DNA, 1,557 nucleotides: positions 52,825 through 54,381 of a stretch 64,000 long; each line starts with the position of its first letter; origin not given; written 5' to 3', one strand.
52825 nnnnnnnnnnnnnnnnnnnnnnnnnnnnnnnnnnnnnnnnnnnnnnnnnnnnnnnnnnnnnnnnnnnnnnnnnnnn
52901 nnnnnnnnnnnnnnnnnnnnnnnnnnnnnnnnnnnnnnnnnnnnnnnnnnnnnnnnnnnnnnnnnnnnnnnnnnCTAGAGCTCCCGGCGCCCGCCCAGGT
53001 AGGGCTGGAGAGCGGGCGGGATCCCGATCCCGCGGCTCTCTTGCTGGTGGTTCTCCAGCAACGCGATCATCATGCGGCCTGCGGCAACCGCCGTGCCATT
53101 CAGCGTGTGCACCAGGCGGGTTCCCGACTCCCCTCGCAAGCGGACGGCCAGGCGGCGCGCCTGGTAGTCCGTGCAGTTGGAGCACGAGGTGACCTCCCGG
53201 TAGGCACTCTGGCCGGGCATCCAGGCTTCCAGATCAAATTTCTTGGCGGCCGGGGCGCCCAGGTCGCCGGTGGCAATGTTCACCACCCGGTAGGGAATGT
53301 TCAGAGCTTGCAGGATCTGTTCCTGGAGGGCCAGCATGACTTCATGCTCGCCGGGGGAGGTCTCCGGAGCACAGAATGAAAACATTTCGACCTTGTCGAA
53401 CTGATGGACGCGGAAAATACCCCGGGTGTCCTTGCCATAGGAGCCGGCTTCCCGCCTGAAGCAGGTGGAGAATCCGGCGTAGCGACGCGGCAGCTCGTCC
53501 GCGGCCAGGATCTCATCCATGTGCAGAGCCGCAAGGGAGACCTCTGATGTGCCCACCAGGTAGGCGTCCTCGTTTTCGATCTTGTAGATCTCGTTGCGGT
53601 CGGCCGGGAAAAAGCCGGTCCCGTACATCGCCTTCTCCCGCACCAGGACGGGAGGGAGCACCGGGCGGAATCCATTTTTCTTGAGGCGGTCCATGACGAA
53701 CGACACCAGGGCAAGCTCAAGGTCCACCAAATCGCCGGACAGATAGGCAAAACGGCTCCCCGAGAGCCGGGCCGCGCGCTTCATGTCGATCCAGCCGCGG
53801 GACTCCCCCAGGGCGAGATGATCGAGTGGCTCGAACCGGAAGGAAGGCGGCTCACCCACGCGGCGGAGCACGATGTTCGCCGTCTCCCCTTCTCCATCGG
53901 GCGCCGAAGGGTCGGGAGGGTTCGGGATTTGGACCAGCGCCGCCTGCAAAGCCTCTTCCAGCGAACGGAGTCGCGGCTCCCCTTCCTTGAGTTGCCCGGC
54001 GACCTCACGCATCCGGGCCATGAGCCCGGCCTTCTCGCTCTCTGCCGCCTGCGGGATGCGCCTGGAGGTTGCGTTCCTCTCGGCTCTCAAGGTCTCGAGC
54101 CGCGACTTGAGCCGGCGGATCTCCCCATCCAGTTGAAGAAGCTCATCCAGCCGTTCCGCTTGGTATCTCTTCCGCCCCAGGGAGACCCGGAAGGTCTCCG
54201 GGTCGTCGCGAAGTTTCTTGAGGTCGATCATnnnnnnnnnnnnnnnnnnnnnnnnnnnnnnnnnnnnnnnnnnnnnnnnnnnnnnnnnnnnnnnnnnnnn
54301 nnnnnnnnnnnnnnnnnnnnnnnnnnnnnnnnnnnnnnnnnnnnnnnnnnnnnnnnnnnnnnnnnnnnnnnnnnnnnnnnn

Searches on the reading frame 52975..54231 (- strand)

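Call 74: search_protein_families(library=pfam, proteins=[window:52975-54231:-], max_evalue=0.00001)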
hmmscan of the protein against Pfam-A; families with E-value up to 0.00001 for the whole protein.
window:52975-54231:- (418 aa): 2 families
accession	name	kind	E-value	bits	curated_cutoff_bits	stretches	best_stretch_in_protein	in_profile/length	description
PF00587.30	tRNA-synt_2b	-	1.3e-37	130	29.3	1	219-395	6-179/179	tRNA synthetase class II core domain (G, H, P, S and T)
PF02403.27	Seryl_tRNA_N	-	1.2e-23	83.8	28.2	1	1-106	1-108/108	Seryl-tRNA synthetase N-terminal domain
